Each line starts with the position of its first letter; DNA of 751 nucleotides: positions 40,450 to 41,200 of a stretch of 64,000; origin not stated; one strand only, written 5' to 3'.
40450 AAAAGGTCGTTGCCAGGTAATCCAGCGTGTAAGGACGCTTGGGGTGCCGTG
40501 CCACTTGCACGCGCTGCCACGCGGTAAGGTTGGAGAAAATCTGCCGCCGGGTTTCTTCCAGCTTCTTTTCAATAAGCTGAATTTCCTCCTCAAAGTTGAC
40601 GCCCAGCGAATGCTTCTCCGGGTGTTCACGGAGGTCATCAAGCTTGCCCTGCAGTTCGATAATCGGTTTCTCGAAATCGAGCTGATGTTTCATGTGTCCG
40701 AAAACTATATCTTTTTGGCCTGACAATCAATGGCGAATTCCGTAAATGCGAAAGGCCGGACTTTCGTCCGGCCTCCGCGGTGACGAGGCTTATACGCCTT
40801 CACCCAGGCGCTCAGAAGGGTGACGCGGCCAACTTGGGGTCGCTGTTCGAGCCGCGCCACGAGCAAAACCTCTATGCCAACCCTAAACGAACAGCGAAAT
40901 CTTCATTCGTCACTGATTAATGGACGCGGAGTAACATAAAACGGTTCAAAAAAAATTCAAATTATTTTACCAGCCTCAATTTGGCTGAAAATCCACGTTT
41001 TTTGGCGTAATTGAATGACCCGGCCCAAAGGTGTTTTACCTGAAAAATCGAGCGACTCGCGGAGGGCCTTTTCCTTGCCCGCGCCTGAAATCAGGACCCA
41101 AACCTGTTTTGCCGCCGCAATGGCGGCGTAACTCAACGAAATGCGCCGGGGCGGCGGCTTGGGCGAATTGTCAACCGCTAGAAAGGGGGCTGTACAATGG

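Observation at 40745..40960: Promoter-to-terminator structured RNA (~185 nt) between pgl and accA: possible novel riboswitch-like leader or sRNA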

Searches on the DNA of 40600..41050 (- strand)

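Call 4: search_rna_families(source=window, start=40600, end=41050, threshold=evalue, max_evalue=10, show_alignments=3)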
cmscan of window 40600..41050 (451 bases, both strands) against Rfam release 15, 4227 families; matches with E-value up to 10: 3.
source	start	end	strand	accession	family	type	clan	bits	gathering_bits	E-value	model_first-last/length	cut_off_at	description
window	40950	40995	-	RF04355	Plastid-atpF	Intron;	-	19.7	52.5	4.7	1-53/53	no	Plastid-atpF group II-D1 intron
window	40918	40996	-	RF00529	snoMe28S-Am2589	Gene; snRNA; snoRNA; CD-box;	-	16.9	37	8.8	1-109/109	no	Small nucleolar RNA Me28S-Am2589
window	40731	40775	+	RF01420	snoR113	Gene; snRNA; snoRNA; CD-box;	-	13.2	47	6.4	1-103/103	no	Small nucleolar RNA snoR113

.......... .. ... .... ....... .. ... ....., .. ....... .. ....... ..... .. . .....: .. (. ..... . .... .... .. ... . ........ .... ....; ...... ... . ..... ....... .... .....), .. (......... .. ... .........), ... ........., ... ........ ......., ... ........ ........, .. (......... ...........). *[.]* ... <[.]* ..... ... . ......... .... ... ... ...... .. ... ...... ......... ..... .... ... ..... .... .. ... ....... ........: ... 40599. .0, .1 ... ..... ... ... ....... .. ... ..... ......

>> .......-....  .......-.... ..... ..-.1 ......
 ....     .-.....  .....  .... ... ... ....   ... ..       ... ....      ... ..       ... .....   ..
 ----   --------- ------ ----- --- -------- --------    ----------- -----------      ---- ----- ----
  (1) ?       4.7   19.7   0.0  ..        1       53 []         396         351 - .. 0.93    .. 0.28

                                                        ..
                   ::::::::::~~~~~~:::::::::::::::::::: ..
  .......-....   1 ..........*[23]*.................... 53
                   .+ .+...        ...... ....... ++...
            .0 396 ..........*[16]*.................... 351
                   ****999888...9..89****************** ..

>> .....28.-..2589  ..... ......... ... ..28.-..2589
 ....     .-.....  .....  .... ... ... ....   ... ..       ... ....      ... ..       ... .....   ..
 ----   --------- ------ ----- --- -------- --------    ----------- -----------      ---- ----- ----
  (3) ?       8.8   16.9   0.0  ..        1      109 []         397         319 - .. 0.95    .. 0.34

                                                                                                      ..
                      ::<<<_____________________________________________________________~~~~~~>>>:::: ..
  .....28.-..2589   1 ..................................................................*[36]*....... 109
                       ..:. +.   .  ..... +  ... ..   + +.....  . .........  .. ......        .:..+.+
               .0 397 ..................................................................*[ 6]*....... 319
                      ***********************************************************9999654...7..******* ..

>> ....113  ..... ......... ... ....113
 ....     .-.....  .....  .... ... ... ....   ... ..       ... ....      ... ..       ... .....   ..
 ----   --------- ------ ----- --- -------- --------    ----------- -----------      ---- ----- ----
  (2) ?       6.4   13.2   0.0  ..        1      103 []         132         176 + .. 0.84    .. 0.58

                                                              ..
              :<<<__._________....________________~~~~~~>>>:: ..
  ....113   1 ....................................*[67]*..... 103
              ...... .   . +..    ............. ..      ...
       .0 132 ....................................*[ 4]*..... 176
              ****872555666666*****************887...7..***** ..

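Call 18: build_rna_model(alignment_id=A3, structure=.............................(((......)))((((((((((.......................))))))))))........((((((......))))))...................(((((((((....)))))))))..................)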
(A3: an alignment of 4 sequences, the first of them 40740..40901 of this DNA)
Model R1 built from alignment A3 (4 sequences, 169 columns); structure: as given.
model positions 162; base pairs 28; branch points 3; effective number of sequences 1.15; information 0.591 bits per position. Calibrated on 0.2 Mb of random sequence (short: E-values are rough).
structure used (alignment columns):
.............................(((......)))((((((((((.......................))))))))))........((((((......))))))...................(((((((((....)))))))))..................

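Call 19: search_with_rna_model(model_id=R1, sources=[window, L001, L002, L003, L004, L005, L006, L007, L008, L009, L010, L011, L012, L013, L014, L015, L016, L017, L018, L019, L020, L021, L022, L023, L024, L025, L026, L027, L028, L029, L030, L031, L032, L033, L034, L035, L036, L037, L038, L039, L040, L041, L042, L043, L044, L045, L046, L047, L048, L049, L050, L051, L052, L053, L054, L055, L056, L057, L058, L059, L060, L061, L062, L063, L064, L065, L066, L067, L068, L069, L070, L071, L072, L073, L074, L075, L076, L077, L078, L079, L080], max_evalue=10, show_alignments=8)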
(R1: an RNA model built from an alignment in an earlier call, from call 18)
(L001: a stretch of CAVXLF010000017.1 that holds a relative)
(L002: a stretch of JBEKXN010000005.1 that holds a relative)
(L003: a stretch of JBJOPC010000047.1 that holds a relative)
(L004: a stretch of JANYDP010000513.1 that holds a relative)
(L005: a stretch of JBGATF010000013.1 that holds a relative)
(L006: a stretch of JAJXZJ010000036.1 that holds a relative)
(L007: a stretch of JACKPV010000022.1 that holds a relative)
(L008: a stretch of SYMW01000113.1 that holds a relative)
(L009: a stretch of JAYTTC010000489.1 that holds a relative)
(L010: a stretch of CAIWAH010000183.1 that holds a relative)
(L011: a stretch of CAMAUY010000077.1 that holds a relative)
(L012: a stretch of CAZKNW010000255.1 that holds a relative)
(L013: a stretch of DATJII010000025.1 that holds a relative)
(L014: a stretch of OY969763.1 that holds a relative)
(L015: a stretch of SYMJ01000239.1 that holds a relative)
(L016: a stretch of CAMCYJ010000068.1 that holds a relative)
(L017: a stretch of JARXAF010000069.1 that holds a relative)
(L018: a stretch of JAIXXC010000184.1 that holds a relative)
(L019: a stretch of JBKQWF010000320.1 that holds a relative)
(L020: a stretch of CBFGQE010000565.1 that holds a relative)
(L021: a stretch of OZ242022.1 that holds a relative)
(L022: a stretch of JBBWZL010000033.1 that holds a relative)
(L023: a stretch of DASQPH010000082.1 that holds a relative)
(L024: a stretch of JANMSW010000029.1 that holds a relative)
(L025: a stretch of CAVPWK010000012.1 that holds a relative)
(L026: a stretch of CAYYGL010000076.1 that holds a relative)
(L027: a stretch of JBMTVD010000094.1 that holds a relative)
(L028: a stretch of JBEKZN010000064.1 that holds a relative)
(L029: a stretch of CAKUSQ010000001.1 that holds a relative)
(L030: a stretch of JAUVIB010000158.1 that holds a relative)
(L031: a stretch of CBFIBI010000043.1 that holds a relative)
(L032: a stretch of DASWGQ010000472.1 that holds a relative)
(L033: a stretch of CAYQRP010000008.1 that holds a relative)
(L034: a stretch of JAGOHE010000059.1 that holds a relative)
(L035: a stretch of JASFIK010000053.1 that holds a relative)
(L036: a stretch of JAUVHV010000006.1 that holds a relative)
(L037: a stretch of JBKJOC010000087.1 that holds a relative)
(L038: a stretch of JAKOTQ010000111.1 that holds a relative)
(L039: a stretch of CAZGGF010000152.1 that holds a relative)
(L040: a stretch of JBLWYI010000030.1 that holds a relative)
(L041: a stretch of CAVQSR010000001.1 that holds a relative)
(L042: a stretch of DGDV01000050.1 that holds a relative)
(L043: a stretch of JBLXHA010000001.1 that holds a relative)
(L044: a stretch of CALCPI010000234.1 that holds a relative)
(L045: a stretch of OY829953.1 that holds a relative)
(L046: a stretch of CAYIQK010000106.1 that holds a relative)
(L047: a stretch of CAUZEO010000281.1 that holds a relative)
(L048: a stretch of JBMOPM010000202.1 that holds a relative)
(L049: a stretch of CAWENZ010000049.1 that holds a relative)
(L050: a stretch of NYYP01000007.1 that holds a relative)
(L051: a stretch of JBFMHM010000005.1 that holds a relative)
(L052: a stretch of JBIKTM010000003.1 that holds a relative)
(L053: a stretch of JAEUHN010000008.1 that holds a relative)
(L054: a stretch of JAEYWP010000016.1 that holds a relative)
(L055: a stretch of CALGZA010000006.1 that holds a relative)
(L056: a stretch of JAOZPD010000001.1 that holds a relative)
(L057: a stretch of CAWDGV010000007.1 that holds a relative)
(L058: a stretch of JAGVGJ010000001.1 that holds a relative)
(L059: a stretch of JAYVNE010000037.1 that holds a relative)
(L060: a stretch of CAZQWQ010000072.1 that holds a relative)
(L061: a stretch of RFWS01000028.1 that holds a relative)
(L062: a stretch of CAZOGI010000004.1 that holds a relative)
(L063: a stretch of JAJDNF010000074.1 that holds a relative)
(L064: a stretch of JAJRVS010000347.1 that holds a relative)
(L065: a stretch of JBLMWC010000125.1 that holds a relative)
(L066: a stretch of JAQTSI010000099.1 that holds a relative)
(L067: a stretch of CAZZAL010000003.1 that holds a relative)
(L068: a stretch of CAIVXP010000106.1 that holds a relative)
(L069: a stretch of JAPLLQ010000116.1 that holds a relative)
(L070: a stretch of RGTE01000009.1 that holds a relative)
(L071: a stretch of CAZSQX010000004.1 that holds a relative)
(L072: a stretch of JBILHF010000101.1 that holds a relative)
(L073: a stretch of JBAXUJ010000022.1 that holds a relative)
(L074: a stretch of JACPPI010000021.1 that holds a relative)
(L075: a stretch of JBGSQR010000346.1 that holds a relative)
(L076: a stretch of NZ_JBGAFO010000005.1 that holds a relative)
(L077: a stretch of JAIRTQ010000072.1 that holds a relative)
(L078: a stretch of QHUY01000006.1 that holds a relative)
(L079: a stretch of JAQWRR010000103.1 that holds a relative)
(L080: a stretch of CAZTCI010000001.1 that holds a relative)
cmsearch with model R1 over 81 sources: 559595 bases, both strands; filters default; matches with E-value up to 10: 7.
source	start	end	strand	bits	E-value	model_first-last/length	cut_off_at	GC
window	40739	40900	-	201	3.6e-48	1-162/162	no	0.6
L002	2790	2951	+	200.5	4.9e-48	1-162/162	no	0.59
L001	2060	2221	+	199.5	8.8e-48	1-162/162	no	0.6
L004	1824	1987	+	174.7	1.5e-41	1-162/162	no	0.55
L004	1952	1975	-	16.5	0.075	125-148/162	no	0.79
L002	2917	2936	-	12.3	0.83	128-147/162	no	0.75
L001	4999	5045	+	10.1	3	1-162/162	no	0.51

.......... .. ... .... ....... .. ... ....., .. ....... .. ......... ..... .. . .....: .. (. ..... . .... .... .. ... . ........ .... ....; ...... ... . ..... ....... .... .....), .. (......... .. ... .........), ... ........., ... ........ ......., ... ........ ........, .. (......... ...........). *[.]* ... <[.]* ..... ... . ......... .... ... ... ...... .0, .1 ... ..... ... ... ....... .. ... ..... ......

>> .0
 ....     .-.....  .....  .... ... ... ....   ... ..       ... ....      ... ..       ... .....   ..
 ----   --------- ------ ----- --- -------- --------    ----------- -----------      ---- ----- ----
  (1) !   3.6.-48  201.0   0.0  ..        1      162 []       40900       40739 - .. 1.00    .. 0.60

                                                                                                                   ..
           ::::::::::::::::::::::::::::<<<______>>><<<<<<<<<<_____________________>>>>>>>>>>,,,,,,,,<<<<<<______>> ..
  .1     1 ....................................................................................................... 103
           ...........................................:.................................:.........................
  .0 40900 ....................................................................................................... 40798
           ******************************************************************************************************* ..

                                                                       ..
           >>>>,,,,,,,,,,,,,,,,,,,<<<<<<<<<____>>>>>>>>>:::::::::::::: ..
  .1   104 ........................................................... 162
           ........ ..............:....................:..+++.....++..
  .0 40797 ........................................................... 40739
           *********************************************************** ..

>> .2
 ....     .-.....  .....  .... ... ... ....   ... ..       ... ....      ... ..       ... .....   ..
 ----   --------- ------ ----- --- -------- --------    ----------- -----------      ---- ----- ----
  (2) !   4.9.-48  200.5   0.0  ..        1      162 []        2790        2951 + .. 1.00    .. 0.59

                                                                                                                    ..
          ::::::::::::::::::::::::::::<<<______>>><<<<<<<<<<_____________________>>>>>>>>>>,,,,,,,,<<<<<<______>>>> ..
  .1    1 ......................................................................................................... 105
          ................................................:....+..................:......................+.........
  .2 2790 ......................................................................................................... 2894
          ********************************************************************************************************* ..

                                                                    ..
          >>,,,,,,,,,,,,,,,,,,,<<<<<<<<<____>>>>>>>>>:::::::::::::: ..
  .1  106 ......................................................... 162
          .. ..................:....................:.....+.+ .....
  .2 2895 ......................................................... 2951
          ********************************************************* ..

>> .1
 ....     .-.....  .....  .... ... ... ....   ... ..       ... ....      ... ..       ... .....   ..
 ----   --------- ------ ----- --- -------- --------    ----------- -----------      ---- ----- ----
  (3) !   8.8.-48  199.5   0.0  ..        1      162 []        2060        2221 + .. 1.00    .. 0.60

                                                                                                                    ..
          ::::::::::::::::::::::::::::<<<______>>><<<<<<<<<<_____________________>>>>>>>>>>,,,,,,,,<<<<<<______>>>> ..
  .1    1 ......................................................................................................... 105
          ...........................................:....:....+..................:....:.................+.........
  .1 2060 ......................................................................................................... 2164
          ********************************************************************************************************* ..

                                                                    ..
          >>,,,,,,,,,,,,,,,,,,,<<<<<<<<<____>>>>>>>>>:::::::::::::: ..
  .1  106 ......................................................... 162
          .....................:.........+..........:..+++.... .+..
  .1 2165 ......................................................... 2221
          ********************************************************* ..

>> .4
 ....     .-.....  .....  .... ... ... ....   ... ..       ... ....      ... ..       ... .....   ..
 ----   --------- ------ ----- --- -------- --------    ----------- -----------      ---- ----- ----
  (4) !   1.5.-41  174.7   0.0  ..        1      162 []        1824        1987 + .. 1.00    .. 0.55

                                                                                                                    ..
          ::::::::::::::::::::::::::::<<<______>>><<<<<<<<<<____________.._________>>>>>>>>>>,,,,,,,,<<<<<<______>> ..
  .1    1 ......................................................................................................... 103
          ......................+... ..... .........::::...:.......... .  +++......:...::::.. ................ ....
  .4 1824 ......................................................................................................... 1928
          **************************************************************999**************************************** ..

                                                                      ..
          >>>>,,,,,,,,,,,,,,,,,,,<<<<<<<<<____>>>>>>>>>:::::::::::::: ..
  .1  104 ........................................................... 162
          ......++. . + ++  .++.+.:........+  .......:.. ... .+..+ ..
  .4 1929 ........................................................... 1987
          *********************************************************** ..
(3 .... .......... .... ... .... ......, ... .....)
